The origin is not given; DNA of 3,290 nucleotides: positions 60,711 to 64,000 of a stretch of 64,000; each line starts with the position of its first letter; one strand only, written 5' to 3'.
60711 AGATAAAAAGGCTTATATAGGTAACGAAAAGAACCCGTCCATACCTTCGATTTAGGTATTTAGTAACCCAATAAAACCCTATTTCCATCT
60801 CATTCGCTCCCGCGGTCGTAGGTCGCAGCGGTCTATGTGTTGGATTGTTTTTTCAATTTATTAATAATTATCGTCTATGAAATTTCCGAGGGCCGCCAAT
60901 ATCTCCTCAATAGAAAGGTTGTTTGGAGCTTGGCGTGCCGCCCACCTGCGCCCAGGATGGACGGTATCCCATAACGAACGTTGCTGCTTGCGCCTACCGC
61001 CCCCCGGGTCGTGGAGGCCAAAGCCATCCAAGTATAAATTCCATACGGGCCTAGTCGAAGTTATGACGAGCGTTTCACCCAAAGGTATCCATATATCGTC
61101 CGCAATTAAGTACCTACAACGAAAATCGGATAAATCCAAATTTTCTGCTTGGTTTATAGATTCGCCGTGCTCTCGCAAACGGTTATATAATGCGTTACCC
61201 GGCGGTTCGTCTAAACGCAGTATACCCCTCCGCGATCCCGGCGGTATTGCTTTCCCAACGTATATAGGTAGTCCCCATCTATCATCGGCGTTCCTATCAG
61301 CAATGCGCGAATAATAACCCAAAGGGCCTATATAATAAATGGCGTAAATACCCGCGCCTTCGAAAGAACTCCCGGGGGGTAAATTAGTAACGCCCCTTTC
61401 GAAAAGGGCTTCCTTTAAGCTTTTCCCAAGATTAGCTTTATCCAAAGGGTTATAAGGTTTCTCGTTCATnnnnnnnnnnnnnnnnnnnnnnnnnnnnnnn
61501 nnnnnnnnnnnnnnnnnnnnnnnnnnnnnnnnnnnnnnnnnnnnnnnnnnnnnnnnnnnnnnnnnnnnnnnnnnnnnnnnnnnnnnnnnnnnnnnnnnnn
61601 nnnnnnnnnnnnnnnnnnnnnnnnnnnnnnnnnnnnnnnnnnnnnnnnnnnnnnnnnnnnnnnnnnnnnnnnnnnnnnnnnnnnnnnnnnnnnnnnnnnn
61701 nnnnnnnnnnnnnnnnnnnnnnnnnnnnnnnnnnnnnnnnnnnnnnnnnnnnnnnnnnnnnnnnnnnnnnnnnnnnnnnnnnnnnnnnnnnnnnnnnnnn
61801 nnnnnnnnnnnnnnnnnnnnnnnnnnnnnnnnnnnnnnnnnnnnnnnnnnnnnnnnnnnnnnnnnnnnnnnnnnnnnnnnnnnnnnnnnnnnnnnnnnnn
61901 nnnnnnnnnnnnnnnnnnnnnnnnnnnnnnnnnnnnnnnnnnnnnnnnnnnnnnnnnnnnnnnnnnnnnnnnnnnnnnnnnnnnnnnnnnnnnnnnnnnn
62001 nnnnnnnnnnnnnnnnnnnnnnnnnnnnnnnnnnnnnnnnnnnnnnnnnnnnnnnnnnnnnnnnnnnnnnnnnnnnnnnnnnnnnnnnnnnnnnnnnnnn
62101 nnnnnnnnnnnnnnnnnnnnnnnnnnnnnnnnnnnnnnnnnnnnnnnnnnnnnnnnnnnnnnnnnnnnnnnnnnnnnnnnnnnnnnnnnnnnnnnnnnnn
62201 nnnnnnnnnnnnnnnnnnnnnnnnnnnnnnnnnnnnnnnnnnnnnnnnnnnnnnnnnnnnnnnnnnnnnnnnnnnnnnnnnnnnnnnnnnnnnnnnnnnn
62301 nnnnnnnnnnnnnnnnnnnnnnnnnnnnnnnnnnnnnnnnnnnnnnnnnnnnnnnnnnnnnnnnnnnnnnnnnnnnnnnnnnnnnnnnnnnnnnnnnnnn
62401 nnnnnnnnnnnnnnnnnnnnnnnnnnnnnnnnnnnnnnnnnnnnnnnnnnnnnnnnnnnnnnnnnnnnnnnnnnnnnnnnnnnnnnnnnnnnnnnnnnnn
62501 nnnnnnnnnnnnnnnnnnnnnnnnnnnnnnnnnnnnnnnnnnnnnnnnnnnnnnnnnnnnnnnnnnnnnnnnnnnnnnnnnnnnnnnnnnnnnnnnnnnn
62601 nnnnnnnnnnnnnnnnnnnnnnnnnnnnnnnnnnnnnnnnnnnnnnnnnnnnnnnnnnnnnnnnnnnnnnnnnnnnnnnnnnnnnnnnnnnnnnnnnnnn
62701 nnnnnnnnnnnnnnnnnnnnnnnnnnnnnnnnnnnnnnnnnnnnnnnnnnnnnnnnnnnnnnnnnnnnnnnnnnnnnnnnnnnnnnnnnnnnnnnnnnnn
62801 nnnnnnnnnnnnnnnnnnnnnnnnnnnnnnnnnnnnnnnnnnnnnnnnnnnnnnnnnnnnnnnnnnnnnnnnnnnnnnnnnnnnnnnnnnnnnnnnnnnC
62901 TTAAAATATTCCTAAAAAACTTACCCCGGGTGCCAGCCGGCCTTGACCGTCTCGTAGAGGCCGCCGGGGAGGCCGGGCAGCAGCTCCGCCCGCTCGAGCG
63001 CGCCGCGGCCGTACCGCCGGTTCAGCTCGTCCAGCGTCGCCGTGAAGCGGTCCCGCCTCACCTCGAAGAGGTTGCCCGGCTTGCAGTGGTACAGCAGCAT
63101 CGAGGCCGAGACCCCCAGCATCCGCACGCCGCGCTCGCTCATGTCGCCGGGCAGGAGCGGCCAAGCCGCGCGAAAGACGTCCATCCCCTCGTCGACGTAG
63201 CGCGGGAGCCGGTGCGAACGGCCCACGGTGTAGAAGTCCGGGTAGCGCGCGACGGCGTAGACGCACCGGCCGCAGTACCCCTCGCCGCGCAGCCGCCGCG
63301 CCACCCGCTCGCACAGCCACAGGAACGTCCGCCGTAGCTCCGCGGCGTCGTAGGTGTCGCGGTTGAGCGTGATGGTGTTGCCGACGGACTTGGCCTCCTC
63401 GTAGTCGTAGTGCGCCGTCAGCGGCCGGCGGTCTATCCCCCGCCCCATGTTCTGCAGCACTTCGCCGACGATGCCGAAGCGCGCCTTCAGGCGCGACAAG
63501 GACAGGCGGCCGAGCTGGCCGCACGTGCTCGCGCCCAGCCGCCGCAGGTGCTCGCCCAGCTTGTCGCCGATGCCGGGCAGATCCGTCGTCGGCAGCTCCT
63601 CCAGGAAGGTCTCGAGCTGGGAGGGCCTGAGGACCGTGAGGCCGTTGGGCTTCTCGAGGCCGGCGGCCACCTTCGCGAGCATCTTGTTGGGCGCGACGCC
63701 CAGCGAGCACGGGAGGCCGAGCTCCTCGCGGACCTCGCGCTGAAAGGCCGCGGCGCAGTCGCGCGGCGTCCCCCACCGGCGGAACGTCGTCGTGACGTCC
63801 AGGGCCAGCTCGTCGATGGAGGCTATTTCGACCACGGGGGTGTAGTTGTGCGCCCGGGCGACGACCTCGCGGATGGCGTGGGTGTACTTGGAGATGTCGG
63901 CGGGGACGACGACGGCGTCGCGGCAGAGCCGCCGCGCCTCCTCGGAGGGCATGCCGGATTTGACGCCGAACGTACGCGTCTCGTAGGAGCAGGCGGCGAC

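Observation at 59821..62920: AT-rich three-gene island: Eco29kI-like GIY-YIG nuclease, permuted amino-MTase and an unknown 2-TM protein with a PLC-like motif; possible novel defence module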

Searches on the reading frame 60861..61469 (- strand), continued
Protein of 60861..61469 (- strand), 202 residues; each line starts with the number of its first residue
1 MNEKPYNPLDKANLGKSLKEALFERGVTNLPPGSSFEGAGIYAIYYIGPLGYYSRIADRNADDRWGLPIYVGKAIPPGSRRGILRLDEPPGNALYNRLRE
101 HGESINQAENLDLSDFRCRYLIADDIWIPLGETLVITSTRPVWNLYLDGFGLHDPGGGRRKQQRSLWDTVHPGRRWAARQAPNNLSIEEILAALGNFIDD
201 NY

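Call 69: search_protein_families(library=pfam, proteins=[L004:1203-2255:-, L004:5842-6456:+, L004:4911-5867:+, L004:8780-9343:-], max_evalue=0.01)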
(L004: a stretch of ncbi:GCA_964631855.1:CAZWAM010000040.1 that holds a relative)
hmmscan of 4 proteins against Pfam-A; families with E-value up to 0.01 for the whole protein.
L004:1203-2255:- (350 aa): 1 family
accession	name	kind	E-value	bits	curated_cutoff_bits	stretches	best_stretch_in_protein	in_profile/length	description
PF01878.24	EVE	-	0.0059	17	23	0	39-104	36-105/145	EVE domain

L004:5842-6456:+ (204 aa): 0 families

L004:4911-5867:+ (318 aa): 2 families
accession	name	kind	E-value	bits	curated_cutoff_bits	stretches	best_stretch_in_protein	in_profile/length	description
PF01555.25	N6_N4_Mtase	-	1.9e-17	64.4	26.7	1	225-298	149-221/221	DNA methylase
PF01170.24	UPF0020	-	0.0037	17.4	22.3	0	42-69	117-144/197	RMKL-like, methyltransferase domain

L004:8780-9343:- (187 aa): 1 family
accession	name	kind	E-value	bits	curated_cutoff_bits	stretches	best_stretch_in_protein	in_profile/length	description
PF13609.12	Porin_4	-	0.0059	16.9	27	1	9-103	4-83/310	Gram-negative porin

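Call 70: search_protein_families(library=padloc, proteins=[L004:1203-2255:-, L004:5842-6456:+, L004:4911-5867:+], max_evalue=0.001)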
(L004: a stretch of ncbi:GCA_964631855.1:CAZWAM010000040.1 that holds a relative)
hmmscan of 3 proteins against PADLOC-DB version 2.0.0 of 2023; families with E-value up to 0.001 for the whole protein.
L004:1203-2255:- (350 aa): 0 families

L004:5842-6456:+ (204 aa): 0 families

L004:4911-5867:+ (318 aa): 46 families (the best 25 are shown)
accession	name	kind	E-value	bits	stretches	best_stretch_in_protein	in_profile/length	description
PDLC03215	MTase_II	-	1.4e-119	396.9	1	22-304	43-325/331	Type II methyltransferase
PDLC03371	MTase_II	-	1.9e-21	74.8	2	219-302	171-254/260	Type II methyltransferase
PDLC03320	MTase_II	-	9.8e-20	68.9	1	220-312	195-286/289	Type II methyltransferase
PDLC03299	MTase_II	-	6e-18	63.3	1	235-307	193-264/296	Type II methyltransferase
PDLC03353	MTase_II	-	2.9e-16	57.8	1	234-300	185-250/260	Type II methyltransferase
PDLC03265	MTase_II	-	5.5e-15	53.6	1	234-303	263-331/333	Type II methyltransferase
PDLC03350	MTase_II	-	3.9e-14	50.8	2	238-301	234-296/312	Type II methyltransferase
PDLC03228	MTase_II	-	5.4e-14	50.6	1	238-300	144-205/227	Type II methyltransferase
PDLC03387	MTase_II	-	5.7e-14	49.9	1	238-300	214-275/289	Type II methyltransferase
PDLC04134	mad2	-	1.9e-12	44.8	2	23-158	336-424/492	mads_2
PDLC03216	MTase_II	-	1.3e-11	42.1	1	238-307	194-262/364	Type II methyltransferase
PDLC03738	oMTase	-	1.6e-09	35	1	238-306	204-271/376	orphan methyltransferase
PDLC03283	MTase_II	-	4.6e-09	34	1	261-307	232-278/352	Type II methyltransferase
PDLC03308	MTase_II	-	1.1e-08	32.5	1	237-301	332-396/419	Type II methyltransferase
PDLC03224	MTase_II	-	1.9e-08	31.7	1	260-291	95-126/481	Type II methyltransferase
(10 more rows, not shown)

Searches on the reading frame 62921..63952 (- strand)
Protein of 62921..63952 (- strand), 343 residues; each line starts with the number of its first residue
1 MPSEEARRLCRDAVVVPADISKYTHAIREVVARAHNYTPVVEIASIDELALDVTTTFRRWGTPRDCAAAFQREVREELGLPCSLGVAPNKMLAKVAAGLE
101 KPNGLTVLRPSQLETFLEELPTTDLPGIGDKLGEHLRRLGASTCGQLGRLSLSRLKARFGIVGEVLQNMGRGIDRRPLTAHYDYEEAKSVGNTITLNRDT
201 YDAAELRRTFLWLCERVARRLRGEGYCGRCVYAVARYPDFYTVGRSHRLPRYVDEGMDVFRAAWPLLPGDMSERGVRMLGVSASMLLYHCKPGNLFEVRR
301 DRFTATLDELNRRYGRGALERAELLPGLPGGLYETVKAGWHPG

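Call 3: search_protein_families(library=pfam, proteins=[window:62921-63952:-], max_evalue=1)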
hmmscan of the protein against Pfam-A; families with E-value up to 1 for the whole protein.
window:62921-63952:- (343 aa): 6 families
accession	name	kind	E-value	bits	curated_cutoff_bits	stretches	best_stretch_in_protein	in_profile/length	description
PF00817.25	IMS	-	1e-25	90.8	23.2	1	1-97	50-147/148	impB/mucB/samB family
PF11799.13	IMS_C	-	2.9e-20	73.2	20.7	1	188-286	2-99/109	impB/mucB/samB family C-terminal domain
PF21999.2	IMS_HHH_1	-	4.1e-11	43.6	27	1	123-174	1-53/53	DNA polymerase-iota, thumb domain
PF21704.3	POLH-Rev1_HhH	-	0.00026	21.6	27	1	120-173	1-56/56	DNApol eta/Rev1, HhH motif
PF11798.14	IMS_HHH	-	0.00042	20.8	24.4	1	113-140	4-31/32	IMS family HHH motif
PF13438.11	DUF4113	-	0.022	15.2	24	1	302-320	2-20/51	Domain of unknown function (DUF4113)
